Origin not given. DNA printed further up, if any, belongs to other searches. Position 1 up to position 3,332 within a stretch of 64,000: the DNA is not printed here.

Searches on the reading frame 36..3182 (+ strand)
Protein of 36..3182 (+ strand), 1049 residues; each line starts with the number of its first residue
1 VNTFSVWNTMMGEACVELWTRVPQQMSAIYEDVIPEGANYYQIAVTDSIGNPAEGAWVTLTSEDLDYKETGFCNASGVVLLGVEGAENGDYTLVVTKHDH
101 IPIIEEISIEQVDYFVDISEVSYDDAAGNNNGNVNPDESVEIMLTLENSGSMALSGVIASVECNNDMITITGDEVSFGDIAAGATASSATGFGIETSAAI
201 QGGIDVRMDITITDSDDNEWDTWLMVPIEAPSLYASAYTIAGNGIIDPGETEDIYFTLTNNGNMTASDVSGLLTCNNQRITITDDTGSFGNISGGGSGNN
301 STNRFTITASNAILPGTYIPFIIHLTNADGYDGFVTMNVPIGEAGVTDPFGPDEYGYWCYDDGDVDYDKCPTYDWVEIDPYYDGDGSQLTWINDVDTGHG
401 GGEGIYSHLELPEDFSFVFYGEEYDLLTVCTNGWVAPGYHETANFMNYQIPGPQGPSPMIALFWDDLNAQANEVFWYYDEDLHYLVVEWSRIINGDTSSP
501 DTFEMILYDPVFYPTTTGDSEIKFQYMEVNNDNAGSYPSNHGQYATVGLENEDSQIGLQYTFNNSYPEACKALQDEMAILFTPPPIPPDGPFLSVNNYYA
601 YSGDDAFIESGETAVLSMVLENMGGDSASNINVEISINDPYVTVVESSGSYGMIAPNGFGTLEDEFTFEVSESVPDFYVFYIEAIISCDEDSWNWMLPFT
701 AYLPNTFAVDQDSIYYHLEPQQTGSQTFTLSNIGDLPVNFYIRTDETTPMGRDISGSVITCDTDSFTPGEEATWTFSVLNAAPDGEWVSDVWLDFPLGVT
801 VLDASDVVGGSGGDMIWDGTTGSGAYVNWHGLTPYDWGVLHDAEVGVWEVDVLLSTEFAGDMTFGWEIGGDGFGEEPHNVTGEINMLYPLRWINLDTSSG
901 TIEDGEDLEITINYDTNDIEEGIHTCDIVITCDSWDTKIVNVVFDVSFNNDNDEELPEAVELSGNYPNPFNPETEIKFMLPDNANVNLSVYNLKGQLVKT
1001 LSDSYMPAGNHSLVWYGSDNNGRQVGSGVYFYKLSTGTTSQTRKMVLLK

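Call 70: search_protein_families(library=pfam, proteins=[window:36-3182:+], max_evalue=0.00001)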
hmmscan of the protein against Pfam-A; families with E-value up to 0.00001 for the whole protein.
window:36-3182:+ (1049 aa): 2 families
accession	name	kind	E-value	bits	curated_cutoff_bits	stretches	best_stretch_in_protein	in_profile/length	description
PF13860.13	FlgD_ig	-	5.4e-10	39.5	27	1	974-1037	10-76/79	FlgD Ig-like domain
PF18962.6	Por_Secre_tail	-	7.3e-07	29.8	27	1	966-1046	2-74/75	Secretion system C-terminal sorting domain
